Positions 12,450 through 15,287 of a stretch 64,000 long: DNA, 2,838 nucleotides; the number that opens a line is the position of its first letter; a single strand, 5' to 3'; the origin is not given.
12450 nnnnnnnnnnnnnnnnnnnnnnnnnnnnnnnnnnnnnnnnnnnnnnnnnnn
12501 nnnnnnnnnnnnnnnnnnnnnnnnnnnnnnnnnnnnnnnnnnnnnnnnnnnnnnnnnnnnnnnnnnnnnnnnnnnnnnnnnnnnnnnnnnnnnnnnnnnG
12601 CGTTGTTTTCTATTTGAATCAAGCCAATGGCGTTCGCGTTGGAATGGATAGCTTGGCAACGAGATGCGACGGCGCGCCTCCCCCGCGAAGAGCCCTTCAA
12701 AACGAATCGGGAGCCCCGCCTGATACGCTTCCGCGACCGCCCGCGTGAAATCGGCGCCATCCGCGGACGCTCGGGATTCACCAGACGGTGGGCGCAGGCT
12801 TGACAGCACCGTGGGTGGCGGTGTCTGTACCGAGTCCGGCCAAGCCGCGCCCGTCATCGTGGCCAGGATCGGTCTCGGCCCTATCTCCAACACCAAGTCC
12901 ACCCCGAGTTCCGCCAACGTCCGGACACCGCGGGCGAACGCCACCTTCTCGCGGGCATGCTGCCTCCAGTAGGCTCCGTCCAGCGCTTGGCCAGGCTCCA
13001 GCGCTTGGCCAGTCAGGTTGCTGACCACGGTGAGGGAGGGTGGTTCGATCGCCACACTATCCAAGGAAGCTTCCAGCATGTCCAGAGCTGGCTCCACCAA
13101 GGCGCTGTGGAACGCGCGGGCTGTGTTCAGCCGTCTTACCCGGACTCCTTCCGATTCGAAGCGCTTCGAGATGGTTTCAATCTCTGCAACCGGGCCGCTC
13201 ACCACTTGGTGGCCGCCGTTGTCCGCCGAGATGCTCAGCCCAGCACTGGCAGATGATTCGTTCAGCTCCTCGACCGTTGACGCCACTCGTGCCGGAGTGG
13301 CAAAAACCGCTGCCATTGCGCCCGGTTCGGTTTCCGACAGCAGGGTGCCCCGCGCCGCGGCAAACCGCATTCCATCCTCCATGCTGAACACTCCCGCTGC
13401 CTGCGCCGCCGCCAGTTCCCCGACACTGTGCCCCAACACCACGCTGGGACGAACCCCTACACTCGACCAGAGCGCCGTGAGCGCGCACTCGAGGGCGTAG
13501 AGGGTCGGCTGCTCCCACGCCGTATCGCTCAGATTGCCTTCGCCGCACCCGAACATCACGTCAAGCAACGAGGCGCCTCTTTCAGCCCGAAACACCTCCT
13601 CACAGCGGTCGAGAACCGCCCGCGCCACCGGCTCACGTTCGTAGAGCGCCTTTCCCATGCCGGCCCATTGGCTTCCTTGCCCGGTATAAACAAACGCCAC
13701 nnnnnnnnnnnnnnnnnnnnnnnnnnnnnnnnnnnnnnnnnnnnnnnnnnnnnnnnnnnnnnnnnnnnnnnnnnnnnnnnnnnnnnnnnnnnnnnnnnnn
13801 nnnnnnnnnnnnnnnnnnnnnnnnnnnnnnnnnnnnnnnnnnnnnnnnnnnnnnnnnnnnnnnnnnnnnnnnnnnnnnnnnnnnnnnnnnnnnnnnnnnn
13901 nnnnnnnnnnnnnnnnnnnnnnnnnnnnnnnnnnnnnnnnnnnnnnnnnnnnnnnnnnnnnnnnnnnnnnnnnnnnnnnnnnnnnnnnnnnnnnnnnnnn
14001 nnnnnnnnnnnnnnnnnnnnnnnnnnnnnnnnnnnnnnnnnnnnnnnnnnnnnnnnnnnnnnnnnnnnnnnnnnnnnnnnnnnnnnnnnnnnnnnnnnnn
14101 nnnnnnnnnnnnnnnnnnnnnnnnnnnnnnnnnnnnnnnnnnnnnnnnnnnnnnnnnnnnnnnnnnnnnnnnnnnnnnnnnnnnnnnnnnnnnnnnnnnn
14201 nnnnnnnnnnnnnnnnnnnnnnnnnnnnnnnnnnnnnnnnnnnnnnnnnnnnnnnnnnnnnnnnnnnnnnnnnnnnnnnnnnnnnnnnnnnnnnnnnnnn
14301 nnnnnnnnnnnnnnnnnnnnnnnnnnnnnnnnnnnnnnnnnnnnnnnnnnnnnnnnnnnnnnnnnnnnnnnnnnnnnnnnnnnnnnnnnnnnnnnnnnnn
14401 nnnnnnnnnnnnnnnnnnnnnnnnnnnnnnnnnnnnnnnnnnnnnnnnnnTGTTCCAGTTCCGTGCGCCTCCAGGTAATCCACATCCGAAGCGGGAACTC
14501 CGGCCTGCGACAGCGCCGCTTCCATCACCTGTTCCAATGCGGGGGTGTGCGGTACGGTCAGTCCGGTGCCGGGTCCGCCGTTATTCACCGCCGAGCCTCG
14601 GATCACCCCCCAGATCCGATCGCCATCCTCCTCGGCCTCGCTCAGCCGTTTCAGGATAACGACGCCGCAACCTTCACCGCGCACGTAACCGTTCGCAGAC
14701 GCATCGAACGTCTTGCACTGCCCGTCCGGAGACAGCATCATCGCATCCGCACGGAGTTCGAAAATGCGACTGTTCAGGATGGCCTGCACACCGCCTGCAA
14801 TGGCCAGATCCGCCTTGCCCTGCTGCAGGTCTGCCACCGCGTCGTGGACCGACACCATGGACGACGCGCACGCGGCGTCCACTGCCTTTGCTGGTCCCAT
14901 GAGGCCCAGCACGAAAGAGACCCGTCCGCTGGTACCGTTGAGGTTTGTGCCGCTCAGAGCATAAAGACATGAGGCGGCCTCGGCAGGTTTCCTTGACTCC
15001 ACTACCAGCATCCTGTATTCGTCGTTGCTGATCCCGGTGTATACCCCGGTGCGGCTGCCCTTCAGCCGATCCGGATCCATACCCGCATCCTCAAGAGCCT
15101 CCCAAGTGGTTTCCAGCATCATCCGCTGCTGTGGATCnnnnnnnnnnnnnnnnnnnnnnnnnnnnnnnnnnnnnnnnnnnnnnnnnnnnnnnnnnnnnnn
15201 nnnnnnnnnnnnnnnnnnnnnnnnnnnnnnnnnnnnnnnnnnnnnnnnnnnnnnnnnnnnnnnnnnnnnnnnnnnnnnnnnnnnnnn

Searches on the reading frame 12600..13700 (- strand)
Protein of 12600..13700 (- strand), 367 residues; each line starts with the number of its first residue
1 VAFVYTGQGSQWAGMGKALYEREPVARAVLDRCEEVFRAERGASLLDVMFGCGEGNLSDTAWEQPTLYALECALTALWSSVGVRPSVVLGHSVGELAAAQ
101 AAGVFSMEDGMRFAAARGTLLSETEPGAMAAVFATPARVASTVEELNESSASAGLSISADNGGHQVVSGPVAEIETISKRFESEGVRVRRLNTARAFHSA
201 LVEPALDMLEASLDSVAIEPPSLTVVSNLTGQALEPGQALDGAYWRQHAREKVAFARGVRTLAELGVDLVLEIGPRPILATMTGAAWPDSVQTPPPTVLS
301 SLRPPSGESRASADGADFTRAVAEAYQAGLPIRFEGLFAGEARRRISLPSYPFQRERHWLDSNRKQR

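Call 65: search_protein_families(library=pfam, proteins=[window:12600-13700:-], max_evalue=0.01)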
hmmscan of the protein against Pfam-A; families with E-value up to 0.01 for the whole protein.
window:12600-13700:- (367 aa): 1 family
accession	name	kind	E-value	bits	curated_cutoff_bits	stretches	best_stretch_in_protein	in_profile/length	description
PF00698.26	Acyl_transf_1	-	9.3e-60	203.2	32.7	1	3-304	2-296/319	Acyl transferase domain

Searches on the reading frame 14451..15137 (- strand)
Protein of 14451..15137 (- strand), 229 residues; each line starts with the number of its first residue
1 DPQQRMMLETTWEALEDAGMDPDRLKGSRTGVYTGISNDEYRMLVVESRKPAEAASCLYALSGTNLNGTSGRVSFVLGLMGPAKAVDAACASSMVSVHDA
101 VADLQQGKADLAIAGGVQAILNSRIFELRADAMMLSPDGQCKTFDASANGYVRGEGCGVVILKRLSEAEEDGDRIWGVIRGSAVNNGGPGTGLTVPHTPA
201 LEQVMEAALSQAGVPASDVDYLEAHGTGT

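Call 73: find_homologous_proteins(query=window:14451-15137:-, max_evalue=1e-40)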
Query window:14451-15137:- (229 aa): 1336 proteins with E <= 1e-40 among 3390 candidates; the best 120 are listed.
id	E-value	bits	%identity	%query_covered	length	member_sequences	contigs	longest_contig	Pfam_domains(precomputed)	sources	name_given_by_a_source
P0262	1.9e-130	451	90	100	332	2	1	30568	PF00109.33,PF00108.30,PF02801.29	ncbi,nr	ncbi:MAG: polyketide synthase, partial [Acidobacteriia bacterium]|nr:polyketide synthase [Terriglobi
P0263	1.8e-125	435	86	100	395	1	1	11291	PF00109.33,PF00108.30,PF02801.29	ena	-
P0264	8.1e-123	426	85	100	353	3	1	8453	PF00109.33,PF00108.30,PF02801.29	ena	-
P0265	1.5e-120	419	84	100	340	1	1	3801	PF00109.33,PF00108.30,PF02801.29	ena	-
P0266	8.1e-120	416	83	98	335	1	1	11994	PF00109.33,PF00108.30,PF02801.29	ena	-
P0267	2.9e-119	415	84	100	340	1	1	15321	PF00109.33,PF00108.30,PF02801.29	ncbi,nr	ncbi:MAG: polyketide synthase, partial [Chloroflexota bacterium]|nr:polyketide synthase [Chloroflexo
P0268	7.3e-119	413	84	100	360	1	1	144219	PF00109.33,PF00108.30,PF02801.29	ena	-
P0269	8.7e-119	413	83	100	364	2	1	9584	PF00109.33,PF02801.29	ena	-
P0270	7.2e-118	410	85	97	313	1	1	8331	PF00109.33,PF00108.30,PF02801.29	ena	-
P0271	2.3e-117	408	85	95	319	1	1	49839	PF00109.33,PF02801.29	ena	-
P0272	3.2e-111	388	78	100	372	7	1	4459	PF00109.33,PF02801.29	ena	-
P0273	1.0e-110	387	82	95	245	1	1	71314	PF00109.33,PF00108.30,PF02801.29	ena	-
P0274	6.6e-110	384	80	95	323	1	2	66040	PF00109.33,PF00108.30,PF02801.29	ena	-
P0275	5.8e-108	378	86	87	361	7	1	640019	PF00109.33,PF00108.30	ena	-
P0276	3.1e-107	375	84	87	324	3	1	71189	PF00109.33,PF00108.30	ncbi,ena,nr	ncbi:MAG: polyketide synthase [Gammaproteobacteria bacterium]|nr:polyketide synthase [Gammaproteobac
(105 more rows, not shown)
